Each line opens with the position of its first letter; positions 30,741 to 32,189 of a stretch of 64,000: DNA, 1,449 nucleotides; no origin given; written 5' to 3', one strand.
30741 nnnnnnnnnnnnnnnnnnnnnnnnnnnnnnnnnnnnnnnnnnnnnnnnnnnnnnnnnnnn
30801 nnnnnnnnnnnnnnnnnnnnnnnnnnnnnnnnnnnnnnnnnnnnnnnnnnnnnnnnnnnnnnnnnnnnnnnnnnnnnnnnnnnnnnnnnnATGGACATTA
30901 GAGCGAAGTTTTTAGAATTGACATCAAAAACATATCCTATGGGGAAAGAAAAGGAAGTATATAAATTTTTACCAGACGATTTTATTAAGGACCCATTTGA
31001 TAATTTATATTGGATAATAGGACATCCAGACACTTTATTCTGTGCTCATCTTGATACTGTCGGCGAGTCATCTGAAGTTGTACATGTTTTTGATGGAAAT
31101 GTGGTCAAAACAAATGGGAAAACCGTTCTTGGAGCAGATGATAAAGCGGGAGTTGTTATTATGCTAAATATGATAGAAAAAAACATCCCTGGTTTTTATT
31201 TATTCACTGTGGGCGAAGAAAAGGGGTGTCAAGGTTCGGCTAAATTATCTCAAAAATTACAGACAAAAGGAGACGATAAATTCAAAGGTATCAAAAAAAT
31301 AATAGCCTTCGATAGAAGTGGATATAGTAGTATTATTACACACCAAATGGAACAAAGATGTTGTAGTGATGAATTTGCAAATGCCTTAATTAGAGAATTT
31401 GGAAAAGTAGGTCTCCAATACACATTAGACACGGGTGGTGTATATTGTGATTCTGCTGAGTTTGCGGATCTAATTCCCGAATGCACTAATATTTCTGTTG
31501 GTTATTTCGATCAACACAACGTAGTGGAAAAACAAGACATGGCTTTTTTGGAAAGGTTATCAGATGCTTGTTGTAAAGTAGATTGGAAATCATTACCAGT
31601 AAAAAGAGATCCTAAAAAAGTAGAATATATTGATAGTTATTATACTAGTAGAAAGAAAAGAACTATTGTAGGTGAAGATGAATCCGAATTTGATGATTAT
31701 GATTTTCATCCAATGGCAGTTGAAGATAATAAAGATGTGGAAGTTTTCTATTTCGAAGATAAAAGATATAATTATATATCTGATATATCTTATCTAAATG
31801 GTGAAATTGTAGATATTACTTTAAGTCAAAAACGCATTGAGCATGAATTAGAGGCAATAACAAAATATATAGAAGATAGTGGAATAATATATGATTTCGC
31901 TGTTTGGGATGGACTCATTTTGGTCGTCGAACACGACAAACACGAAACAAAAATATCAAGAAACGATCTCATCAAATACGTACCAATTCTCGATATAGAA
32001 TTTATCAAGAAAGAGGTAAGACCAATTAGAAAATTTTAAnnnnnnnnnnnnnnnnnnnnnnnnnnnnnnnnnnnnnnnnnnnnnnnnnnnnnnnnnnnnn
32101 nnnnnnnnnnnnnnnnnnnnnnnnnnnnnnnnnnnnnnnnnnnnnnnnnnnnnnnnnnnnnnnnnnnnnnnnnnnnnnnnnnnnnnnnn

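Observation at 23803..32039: Tandem array of an uncharacterised six-member protein family interleaved with two M20/M28-like metallopeptidase paralogs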

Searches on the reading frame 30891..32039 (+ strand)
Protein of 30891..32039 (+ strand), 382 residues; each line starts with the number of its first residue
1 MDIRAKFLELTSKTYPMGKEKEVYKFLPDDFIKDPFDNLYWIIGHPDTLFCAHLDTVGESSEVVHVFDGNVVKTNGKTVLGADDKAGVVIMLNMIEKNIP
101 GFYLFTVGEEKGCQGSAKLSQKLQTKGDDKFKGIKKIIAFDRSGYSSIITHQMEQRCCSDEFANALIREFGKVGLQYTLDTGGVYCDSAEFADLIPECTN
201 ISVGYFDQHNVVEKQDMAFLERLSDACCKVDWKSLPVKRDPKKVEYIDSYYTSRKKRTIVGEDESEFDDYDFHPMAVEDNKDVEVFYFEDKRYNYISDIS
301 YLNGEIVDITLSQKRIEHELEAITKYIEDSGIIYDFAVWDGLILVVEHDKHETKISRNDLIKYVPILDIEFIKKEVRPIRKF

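Call 4: search_protein_families(library=pfam, proteins=[window:30891-32039:+], max_evalue=0.01)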
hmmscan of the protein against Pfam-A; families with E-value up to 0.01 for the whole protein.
window:30891-32039:+ (382 aa): 2 families
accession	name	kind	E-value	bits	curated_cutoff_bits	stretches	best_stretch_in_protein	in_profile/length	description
PF04389.22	Peptidase_M28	-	2.1e-05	24.8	21.3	1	49-149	16-101/193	Peptidase family M28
PF05343.19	Peptidase_M42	-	0.0012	18.4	23.2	1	66-125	115-182/292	M42 glutamyl aminopeptidase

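Call 8: search_protein_families(library=phrogs, proteins=[window:30891-32039:+], max_evalue=0.01)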
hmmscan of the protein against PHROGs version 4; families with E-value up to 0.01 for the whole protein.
window:30891-32039:+ (382 aa): 3 families
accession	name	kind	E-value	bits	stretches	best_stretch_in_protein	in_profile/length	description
phrog_4191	-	other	1.1e-64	219.7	1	24-268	25-282/342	peptidase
phrog_21791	-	other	0.002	18.9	1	70-121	86-140/348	peptidase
phrog_1977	-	unknown function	0.0087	16.3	0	64-100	120-161/408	-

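Call 19: search_protein_families(library=ncbifam, proteins=[window:30891-32039:+], max_evalue=0.1)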
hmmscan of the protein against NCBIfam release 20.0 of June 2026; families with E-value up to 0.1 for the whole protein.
window:30891-32039:+ (382 aa): 5 families
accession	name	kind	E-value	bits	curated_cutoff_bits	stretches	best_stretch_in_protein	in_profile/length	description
TIGR01883.1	PepT-like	hypoth_equivalog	4.4e-12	45.7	274.25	1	47-121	64-145/361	peptidase T-like protein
NF003976.0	PRK05469.1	subfamily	1.5e-05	24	255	1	65-96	123-154/409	tripeptide aminopeptidase PepT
NF009920.0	PRK13381.1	subfamily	2.1e-05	23.6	293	1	58-97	119-158/412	peptidase T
TIGR01893.1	aa-his-dipept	subfamily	8.1e-05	21.5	343.75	1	65-124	92-154/478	beta-Ala-His dipeptidase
NF006439.0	PRK08737.1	equivalog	0.095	11.7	345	0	38-111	56-131/364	acetylornithine deacetylase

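Call 20: search_protein_families(library=padloc, proteins=[window:30891-32039:+], max_evalue=0.1)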
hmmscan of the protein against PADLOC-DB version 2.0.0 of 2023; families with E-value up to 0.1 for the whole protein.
window:30891-32039:+ (382 aa): 0 families

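Call 54: find_related_loci(query=A4, collection=viral_contigs, flank=10000)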
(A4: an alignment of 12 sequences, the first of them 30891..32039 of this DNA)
Query A4 (382 aa) in viral_contigs; peptide patterns used: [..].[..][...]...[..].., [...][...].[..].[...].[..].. (x = any residue, [..] = any of these).
600 stretches matched a pattern (row limit reached: there are more); 567 encode a relative of the query (tblastn E <= 1e-3); the best 80 are kept; 79 distinct loci.
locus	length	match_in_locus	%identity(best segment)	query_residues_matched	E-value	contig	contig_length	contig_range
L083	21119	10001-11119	44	1-368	1e-96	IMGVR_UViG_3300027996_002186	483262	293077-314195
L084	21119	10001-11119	44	1-368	1e-96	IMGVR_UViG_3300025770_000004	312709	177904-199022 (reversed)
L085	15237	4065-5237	44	1-381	1e-95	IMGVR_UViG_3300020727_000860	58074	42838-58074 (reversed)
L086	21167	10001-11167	44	1-368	7e-95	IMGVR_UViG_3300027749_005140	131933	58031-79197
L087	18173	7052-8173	44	1-374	2e-92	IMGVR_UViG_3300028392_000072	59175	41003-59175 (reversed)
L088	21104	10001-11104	44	1-368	2e-92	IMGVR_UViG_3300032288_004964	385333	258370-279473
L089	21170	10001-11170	42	1-376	2e-92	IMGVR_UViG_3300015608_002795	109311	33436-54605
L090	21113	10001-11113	44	1-369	1e-91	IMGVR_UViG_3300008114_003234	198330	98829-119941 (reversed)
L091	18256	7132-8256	43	1-368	3e-91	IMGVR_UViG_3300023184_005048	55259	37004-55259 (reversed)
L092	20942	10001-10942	48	1-320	3e-89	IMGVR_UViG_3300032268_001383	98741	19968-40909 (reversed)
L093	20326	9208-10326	43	1-368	9e-89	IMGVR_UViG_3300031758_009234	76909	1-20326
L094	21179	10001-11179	42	2-370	2e-87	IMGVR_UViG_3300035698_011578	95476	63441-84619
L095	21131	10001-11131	41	1-368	4e-87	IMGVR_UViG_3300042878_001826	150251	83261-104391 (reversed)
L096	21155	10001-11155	41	1-368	2e-87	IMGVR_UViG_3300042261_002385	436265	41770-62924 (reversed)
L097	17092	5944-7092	42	1-368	5e-87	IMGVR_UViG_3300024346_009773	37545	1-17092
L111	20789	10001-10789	50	1-266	3e-77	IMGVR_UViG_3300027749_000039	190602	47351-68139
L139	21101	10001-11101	39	1-367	2e-79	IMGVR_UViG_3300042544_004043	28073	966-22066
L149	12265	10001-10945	40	1-341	4e-71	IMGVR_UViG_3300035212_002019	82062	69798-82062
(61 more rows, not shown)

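Call 73: search_protein_families(library=pfam, proteins=[L149:1402-2178:-, L084:7656-9893:-, L111:11320-12117:-, L083:13682-14092:+, L139:464-1684:-], max_evalue=0.001)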
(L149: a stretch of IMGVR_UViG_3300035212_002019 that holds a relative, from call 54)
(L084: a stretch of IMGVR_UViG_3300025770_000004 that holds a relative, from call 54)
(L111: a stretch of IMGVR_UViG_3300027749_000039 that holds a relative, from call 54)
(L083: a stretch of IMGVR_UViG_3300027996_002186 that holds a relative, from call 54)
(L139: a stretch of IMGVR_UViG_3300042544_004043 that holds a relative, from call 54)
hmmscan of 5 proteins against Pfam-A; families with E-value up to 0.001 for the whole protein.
L149:1402-2178:- (259 aa): 1 family
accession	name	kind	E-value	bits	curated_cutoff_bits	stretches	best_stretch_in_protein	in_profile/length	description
PF07068.17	Gp23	-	0.00062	19.7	24.4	1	102-219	185-305/376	Major capsid protein Gp23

L084:7656-9893:- (746 aa): 0 families

L111:11320-12117:- (266 aa): 1 family
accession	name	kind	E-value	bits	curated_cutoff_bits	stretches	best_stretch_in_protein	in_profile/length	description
PF02562.22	PhoH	-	2.2e-54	184.5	27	1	48-246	6-205/205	PhoH-like protein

L083:13682-14092:+ (137 aa): 1 family
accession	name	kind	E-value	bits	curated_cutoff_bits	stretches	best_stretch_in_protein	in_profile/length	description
PF20274.4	cREC_REC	-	7.5e-18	65.4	27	1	1-108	1-85/88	Cyclic-phosphate processing Receiver domain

L139:464-1684:- (407 aa): 1 family
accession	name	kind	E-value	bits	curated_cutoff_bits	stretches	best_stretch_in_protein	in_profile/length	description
PF14890.11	Intein_splicing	-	0.00085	19.6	35.8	0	3-44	117-155/155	Intein splicing domain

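Call 92: search_dna_similar(query=window:30891-32039:+, collection=phages, mode=protein, max_evalue=0.00001, max_rows=40, rows=spread)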
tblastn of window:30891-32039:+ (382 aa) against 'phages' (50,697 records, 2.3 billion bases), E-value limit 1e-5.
Records with a match: 368; places in all: 388; records where one place covers at least 80% of the query: 5.
Best place of each record, by identity: 60-80% 2; <60% 366.
By first word of the organism name: Klebsiella 231; Pectobacterium 51; Vibrio 42; Thermus 10; Escherichia 10; uncultured 5; Shigella 4; Pseudomonas 3; Dickeya 3; Acinetobacter 2; and 6 more.
By host as written in the record: Klebsiella pneumoniae 142; Pectobacterium atrosepticum DSM18077 33; - 27; Vibrio parahaemolyticus 17; Klebsiella pneumoniae 1210 6; Klebsiella pneumoniae OMCS-22-1557 6; Thermus thermophilus 5; Escherichia coli 5; and 86 more.
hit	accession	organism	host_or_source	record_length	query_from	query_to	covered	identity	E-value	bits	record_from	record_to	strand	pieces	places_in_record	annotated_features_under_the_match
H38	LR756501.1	uncultured phage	metagenomic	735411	1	375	98%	74.9%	0e+0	572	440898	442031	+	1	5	record has no annotation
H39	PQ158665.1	Thermus phage P23-45_stolb2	Thermus thermophilus HB8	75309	1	235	62%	38.9%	9e-31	129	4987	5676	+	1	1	peptidase | hypothetical protein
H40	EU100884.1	Thermus phage P74-26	Thermus thermophilus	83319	7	260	66%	34.6%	4e-26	116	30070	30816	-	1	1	metal-dependent hydrolase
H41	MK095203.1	Pectobacterium phage Koot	Pectobacterium atrosepticum DSM18077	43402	28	241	56%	40.5%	3e-33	137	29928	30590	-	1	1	hypothetical protein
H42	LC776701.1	Pseudomonas phage Ep4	Pseudomonas syringae pv. actinidiae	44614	50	243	51%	44.3%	4e-35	142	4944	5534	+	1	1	putative peptidase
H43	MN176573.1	Klebsiella phage vB_KpnP_IME337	Klebsiella pneumoniae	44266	31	245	56%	38.7%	8e-28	121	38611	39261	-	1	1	hypothetical protein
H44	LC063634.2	Pectobacterium phage PPWS1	Wasabia japonica Matsum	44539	49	256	54%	39.7%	2e-34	140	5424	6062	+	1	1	putative peptidase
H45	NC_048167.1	Vibrio phage vB_VpaS_OWB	Vibrio parahaemolyticus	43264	7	249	64%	33.9%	3e-20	99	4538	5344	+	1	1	peptidase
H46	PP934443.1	Klebsiella phage P252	Klebsiella pneumoniae KP56563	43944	29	245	57%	37.9%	4e-27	119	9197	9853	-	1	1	peptidase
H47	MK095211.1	Pectobacterium phage Zenivior_B1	Pectobacterium atrosepticum DSM18077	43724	28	241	56%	38.3%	4e-33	137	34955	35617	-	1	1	hypothetical protein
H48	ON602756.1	Klebsiella phage VLCpiA1f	Klebsiella pneumoniae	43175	31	245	56%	37.8%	1e-26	117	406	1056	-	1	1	peptidase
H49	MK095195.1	Pectobacterium phage Clickz_B3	Pectobacterium atrosepticum DSM18077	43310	28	241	56%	37.9%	1e-32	135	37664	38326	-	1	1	hypothetical protein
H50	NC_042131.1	Pectobacterium phage vB_PatP_CB5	Pectobacterium atrosepticum DSM 30186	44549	28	241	56%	37.9%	4e-32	134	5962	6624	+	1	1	peptidase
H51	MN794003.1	Klebsiella phage VLC4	Klebsiella pneumoniae 1210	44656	31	245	56%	37.3%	3e-26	116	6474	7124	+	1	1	peptidase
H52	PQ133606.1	Klebsiella phage P29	Klebsiella pneumoniae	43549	31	245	56%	37.3%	6e-26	115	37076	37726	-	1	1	hypothetical protein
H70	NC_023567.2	Klebsiella phage F19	-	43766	31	245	56%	36.4%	9e-25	112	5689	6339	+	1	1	peptidase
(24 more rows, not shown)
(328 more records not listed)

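Call 93: search_solved_structures(query=A4, max_evalue=0.01)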
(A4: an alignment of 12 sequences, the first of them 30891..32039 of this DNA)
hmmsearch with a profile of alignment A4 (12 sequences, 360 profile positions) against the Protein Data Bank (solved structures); distinct sequences matched with E-value up to 0.01: 20.
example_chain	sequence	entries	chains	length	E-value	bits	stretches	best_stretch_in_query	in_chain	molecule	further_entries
3rza_A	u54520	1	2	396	3.2e-21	79.3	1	24-144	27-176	tripeptidase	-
3gb0_A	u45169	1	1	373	1.9e-20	76.7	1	25-143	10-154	Peptidase T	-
2cf4_A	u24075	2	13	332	8.2e-09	38.5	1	20-246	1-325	PROTEIN PH0519 | COBALT-ACTIVATED PEPTIDASE TET1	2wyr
3mru_A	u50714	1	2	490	8.7e-09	38.4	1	25-142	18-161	Aminoacyl-histidine dipeptidase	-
1vix_A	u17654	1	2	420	3.9e-08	36.3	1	68-134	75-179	Peptidase T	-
1fno_A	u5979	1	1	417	7e-08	35.4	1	67-134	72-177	PEPTIDASE T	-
3ife_A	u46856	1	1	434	3.5e-07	33.1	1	69-134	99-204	Peptidase T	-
2qyv_A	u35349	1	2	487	5e-07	32.6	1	27-144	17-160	Xaa-His dipeptidase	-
4wwv_A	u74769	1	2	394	0.00025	23.7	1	26-141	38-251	Aminopeptidase from family M42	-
3b3t_A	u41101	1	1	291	0.0013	21.4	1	100-205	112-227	Bacterial leucyl aminopeptidase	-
3b35_A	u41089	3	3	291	0.0014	21.3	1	101-205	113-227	Bacterial leucyl aminopeptidase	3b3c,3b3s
1amp_A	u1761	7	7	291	0.0015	21.1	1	101-205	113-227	AMINOPEPTIDASE | PROTEIN (AMINOPEPTIDASE) | BACTERIAL LEUCYL AMINOPEPTIDASE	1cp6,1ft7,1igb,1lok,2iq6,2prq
3b3v_A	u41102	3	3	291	0.0016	21.1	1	101-204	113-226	Bacterial leucyl aminopeptidase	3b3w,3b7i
1rtq_A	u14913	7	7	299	0.0016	21.1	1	101-205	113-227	Bacterial leucyl aminopeptidase | Aminopeptidase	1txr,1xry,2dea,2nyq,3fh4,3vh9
3cpx_A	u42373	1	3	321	0.002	20.8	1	24-139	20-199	Aminopeptidase, M42 family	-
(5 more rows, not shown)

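Call 94: get_annotated_region(hit=H50, flank=5500)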
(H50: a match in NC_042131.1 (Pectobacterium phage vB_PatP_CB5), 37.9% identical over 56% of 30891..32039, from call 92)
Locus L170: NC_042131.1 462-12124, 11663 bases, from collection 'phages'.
description: Pectobacterium phage vB_PatP_CB5, complete genome.
organism: Pectobacterium phage vB_PatP_CB5 (NCBI taxid 1983582)
taxonomy: Viruses; Duplodnaviria; Heunggongvirae; Uroviricota; Caudoviricetes; Autographiviridae; Corkvirinae; Phimunavirus; Phimunavirus CB5
host: Pectobacterium atrosepticum DSM 30186; source: soil from potato fields; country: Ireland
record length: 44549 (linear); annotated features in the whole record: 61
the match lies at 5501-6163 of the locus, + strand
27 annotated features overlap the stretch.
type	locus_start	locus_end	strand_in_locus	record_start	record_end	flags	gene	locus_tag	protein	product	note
CDS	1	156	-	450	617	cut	-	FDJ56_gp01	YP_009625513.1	hypothetical protein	-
CDS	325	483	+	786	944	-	-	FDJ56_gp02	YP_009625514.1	hypothetical protein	-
CDS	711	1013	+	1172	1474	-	-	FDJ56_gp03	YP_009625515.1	hypothetical protein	-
CDS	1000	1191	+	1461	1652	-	-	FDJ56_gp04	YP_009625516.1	hypothetical protein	-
CDS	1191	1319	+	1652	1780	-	-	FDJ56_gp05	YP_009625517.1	hypothetical protein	-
CDS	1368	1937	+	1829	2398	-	-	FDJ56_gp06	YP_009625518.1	hypothetical protein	-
CDS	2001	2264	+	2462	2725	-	-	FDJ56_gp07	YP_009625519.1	hypothetical protein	-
CDS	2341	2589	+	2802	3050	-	-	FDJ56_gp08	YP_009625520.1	hypothetical protein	-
CDS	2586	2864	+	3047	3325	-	-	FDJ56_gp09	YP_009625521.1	hypothetical protein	-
CDS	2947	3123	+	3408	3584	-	-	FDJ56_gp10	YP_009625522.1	hypothetical protein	-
CDS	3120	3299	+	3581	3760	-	-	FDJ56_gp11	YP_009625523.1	hypothetical protein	-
CDS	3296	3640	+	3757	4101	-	-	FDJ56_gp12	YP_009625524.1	hypothetical protein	-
CDS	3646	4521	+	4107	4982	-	-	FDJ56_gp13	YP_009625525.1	hypothetical protein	-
CDS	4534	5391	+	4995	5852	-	-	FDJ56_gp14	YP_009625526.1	hypothetical protein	-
CDS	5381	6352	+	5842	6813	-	-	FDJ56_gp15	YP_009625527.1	peptidase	-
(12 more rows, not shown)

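Call 95: get_annotated_region(hit=H70, flank=5500)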
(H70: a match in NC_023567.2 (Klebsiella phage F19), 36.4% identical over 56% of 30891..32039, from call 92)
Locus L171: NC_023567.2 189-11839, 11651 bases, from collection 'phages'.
description: Klebsiella phage F19, complete genome.
organism: Klebsiella phage F19 (NCBI taxid 1416011)
taxonomy: Viruses; Duplodnaviria; Heunggongvirae; Uroviricota; Caudoviricetes; Autographiviridae; Slopekvirinae; Drulisvirus; Drulisvirus F19
host: -; source: -; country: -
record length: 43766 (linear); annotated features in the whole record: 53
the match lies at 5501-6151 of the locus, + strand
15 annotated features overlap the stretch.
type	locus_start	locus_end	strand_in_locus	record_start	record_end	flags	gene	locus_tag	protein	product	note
CDS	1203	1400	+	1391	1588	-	-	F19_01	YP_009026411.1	hypothetical protein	-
CDS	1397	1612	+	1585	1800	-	-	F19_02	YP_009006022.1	hypothetical protein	gp1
CDS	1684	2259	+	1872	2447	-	-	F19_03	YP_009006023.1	hypothetical protein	gp2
CDS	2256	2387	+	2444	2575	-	-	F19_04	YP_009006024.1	hypothetical protein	-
CDS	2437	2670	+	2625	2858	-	-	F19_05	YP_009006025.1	hypothetical protein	-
CDS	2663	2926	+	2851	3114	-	-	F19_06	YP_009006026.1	hypothetical protein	-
CDS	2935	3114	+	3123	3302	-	-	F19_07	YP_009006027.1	hypothetical protein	-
CDS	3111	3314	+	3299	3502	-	-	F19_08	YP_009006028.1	hypothetical protein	-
CDS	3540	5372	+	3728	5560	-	-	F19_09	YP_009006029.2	hypothetical protein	-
CDS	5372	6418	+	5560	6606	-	-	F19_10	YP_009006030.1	peptidase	gp9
CDS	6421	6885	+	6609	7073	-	-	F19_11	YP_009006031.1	hypothetical protein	-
CDS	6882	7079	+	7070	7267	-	-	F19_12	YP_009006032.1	hypothetical protein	-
CDS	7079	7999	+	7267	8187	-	-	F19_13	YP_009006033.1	putative DNA primase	gp12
CDS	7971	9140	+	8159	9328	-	-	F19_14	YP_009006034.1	putative DNA primase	gp13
CDS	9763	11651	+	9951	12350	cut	-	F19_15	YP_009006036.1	DNA polymerase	-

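Call 97: get_annotated_region(hit=H42, flank=4000)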
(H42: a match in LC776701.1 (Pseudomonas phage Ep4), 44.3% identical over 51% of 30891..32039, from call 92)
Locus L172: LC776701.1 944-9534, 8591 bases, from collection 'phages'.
description: Pseudomonas phage Ep4 DNA, complete genome.
organism: Pseudomonas phage Ep4 (NCBI taxid 3057492)
taxonomy: Viruses; Duplodnaviria; Heunggongvirae; Uroviricota; Caudoviricetes; Autographiviridae; Slopekvirinae
host: Pseudomonas syringae pv. actinidiae; source: lesion of kiwifuit canker; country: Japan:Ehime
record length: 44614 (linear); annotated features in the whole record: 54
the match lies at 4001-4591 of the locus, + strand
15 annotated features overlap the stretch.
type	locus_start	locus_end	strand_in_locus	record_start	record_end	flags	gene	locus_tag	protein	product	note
CDS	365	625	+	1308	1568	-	-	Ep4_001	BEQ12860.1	hypothetical protein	-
CDS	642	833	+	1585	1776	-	-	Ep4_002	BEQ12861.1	hypothetical protein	-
CDS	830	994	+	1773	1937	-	-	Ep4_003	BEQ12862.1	hypothetical protein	-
CDS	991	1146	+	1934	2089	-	-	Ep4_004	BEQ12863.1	hypothetical protein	-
CDS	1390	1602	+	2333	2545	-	-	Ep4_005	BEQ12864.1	hypothetical protein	-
CDS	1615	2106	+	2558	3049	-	-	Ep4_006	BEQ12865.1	putative nucleotidyl transferase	-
CDS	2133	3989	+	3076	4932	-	-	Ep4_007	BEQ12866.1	hypothetical protein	-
CDS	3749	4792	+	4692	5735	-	-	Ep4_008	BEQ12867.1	putative peptidase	-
CDS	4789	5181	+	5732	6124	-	-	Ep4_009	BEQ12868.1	hypothetical protein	-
CDS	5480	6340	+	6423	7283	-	-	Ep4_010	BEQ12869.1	putative DNA primase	-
CDS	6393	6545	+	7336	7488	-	-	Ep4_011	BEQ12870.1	hypothetical protein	-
CDS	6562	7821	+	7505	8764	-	-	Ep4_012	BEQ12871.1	putative DNA helicase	-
CDS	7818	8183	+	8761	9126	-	-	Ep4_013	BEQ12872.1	hypothetical protein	-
CDS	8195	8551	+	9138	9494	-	-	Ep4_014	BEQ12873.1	hypothetical protein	-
CDS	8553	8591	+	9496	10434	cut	-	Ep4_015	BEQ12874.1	putative DNA ligase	-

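Call 98: get_annotated_region(hit=H45, flank=4000)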
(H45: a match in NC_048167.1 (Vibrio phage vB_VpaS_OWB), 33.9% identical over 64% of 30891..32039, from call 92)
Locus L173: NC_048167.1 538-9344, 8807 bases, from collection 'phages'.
description: Vibrio phage vB_VpaS_OWB, complete genome.
organism: Vibrio phage vB_VpaS_OWB (NCBI taxid 2419783)
taxonomy: Viruses; Duplodnaviria; Heunggongvirae; Uroviricota; Caudoviricetes; Autographiviridae; Maculvirus; Maculvirus OWB
host: Vibrio parahaemolyticus; source: oyster from Atlantic Ocean; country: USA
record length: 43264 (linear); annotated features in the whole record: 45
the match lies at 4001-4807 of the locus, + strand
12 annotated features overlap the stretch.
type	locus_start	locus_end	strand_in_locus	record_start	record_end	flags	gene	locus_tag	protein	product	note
CDS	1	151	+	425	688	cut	-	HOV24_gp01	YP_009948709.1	zinc finger protein 2 homolog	-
CDS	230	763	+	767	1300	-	-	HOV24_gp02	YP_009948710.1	hypothetical protein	-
CDS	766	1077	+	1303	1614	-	-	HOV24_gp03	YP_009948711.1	helix-turn-helix transcriptional regulator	-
CDS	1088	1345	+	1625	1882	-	-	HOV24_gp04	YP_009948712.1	hypothetical protein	-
CDS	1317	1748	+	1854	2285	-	-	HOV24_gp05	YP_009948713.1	hypothetical protein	-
CDS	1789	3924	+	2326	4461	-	-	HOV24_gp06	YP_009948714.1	hypothetical protein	-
CDS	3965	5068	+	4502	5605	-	-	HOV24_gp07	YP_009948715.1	peptidase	-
CDS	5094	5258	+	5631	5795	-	-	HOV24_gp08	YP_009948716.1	protocadherin Fat 2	-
CDS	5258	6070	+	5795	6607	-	-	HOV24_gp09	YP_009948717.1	primase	-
CDS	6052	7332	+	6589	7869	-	-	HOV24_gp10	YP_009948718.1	DNA helicase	-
CDS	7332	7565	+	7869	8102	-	-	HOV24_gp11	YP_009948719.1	DNA helicase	-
CDS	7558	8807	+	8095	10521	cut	-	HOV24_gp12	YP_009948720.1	DNA polymerase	-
